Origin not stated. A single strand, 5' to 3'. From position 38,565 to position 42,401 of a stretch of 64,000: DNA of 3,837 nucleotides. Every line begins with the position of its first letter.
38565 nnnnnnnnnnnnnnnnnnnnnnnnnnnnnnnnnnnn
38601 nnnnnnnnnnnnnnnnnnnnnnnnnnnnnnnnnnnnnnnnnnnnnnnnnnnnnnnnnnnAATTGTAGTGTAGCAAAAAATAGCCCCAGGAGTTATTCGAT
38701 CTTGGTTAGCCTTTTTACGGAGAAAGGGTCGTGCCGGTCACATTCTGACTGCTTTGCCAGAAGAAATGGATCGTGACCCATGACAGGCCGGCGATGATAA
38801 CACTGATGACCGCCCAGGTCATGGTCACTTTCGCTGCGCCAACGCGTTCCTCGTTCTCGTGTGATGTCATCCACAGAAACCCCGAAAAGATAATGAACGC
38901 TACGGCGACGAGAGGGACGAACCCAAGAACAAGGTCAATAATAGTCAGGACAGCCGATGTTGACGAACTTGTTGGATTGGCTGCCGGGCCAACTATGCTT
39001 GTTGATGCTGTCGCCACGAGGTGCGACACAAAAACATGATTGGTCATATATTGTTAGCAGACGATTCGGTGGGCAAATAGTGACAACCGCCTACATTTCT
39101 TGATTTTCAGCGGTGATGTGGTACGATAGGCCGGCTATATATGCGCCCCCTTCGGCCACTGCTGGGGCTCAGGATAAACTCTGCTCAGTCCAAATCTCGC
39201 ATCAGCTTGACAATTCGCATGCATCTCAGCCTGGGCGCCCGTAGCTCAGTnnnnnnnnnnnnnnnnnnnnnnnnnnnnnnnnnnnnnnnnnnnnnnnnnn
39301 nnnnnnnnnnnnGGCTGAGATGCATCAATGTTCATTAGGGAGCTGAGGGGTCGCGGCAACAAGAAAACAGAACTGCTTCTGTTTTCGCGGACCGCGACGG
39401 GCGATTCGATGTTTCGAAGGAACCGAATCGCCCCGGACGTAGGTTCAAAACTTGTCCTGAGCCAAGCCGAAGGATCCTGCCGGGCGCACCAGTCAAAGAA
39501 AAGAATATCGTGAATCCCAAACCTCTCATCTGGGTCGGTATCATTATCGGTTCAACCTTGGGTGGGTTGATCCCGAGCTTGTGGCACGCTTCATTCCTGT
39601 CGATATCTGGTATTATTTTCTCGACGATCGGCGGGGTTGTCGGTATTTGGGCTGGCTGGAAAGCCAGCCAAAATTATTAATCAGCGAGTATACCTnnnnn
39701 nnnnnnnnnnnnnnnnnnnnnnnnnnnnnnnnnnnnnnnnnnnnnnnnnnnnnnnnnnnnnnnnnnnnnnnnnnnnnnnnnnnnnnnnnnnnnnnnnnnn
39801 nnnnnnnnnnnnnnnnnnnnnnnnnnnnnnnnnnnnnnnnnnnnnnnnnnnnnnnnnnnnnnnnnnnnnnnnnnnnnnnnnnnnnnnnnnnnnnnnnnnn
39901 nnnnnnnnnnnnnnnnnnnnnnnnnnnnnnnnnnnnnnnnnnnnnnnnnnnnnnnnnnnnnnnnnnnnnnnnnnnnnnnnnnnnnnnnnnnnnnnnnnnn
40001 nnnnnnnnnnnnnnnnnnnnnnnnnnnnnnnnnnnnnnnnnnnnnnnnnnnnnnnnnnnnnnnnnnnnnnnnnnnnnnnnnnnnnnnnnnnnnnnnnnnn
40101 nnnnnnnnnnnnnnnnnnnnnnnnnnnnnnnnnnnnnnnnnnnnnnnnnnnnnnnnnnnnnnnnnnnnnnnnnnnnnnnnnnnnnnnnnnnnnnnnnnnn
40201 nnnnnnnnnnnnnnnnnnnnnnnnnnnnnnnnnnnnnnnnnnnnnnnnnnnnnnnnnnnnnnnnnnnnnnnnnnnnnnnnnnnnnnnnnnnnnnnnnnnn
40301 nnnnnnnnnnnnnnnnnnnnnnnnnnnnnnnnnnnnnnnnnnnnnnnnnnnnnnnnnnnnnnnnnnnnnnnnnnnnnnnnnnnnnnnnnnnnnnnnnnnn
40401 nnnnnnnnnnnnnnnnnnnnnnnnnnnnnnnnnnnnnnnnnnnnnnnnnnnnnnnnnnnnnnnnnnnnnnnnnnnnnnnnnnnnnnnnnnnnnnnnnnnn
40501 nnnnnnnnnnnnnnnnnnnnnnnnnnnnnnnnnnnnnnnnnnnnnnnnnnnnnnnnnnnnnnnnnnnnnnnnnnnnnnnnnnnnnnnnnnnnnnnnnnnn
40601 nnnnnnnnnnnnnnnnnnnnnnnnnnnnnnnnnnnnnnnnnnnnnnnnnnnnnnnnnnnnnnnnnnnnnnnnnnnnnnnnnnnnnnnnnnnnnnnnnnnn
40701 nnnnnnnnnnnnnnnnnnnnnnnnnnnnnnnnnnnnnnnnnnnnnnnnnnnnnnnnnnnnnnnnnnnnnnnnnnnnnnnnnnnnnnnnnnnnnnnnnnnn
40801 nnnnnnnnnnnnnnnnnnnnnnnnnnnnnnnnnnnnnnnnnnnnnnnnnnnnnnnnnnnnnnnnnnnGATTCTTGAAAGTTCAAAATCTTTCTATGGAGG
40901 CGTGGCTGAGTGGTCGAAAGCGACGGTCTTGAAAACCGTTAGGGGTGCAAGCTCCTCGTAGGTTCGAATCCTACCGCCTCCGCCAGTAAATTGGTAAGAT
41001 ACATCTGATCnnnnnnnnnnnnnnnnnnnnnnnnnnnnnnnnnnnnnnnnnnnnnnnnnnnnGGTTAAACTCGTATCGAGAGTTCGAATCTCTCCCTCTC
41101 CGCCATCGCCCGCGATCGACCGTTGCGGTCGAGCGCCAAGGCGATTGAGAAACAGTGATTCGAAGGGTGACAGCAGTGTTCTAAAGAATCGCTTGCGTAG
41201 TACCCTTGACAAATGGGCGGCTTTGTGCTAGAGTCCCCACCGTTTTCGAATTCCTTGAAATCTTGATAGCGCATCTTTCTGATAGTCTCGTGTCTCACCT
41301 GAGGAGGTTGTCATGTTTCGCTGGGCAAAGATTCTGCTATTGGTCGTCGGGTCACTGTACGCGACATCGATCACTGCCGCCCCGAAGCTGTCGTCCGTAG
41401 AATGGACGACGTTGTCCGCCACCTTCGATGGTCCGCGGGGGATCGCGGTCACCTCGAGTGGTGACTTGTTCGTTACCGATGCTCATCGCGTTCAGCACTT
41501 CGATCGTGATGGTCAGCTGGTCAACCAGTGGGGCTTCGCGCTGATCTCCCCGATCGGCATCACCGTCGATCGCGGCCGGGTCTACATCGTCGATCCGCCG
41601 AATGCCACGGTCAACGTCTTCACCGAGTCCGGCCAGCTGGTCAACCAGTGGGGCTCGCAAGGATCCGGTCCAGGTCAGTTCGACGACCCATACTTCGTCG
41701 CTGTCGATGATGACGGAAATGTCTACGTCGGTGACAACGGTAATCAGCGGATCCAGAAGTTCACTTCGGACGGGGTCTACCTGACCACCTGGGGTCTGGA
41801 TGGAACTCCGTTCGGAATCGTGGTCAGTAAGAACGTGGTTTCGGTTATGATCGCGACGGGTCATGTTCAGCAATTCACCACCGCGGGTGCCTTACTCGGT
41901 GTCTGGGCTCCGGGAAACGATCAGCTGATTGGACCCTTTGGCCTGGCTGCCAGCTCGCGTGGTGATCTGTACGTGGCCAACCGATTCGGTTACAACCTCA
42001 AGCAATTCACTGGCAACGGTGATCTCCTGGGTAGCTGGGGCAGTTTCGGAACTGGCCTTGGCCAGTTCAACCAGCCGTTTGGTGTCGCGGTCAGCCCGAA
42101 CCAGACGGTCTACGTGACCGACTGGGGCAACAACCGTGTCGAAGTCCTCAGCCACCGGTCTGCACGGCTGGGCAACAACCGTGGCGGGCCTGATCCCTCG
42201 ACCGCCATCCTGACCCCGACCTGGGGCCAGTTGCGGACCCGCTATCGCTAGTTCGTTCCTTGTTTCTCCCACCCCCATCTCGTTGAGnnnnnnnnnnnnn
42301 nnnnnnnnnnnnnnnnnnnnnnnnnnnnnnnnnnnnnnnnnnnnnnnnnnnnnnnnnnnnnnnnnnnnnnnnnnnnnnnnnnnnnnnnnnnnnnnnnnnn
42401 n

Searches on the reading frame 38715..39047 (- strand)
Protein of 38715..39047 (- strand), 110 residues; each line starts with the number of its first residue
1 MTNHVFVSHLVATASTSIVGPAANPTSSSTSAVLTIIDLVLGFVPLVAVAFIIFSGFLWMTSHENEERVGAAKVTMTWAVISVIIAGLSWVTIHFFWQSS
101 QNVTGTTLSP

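Call 8: search_protein_families(library=pfam, proteins=[window:38715-39047:-], max_evalue=0.01)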
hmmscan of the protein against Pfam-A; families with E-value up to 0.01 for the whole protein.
window:38715-39047:- (110 aa): 3 families
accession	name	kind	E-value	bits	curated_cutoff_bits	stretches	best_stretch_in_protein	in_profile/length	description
PF18895.5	T4SS_pilin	-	4e-08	33.7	26.6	1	34-91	10-66/71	Type IV secretion system pilin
PF04956.18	TrbC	-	0.00053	20.6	27.9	1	3-89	9-93/98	TrbC/VIRB2 pilin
PF06664.17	WLS-like_TM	-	0.0058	16.4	28.3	1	12-106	126-228/247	Wntless-like, transmembrane domain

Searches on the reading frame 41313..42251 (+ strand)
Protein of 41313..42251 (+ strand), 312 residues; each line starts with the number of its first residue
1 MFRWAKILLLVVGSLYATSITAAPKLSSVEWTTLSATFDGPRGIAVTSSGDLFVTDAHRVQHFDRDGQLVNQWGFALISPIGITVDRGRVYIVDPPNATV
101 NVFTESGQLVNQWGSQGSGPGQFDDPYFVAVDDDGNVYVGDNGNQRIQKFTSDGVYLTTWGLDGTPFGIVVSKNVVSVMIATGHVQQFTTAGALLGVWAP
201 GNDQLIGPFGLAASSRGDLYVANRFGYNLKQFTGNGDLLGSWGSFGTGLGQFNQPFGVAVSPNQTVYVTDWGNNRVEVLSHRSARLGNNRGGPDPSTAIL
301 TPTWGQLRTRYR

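Call 8: search_protein_families(library=pfam, proteins=[window:41313-42251:+], max_evalue=0.01)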
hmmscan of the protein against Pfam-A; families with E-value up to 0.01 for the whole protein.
window:41313-42251:+ (312 aa): 9 families
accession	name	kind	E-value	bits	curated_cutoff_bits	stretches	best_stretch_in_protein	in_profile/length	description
PF01436.27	NHL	-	1.1e-25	88.7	20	3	123-150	1-28/28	NHL repeat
PF25021.1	TEN_NHL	-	4.7e-12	46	27.1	0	34-68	137-171/357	Teneurin NHL domain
PF17170.10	DUF5128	-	3.7e-07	30.1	22.9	1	84-163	50-131/321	6-bladed beta-propeller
PF08450.18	SGL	-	4.8e-07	30.1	26.3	0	35-76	179-223/246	SMP-30/Gluconolactonase/LRE-like region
PF24684.1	Vgb_lyase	-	2e-06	27.3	50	0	253-280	223-250/290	Virginiamycin B lyase family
PF22701.2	Mala_s_1-like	-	9.8e-06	25.9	27.5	1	129-189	93-154/195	Mal s 1 allergenic protein-like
PF20067.5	SSL_N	-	0.00065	19.9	18.9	0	128-141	25-38/46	Strictosidine synthase-like, N-terminal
PF06739.17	SBBP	-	0.0009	19.6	20.5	0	113-140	2-29/38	Beta-propeller repeat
PF13449.12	Phytase-like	-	0.0053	17.1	27.6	0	129-161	73-105/284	Esterase-like activity of phytase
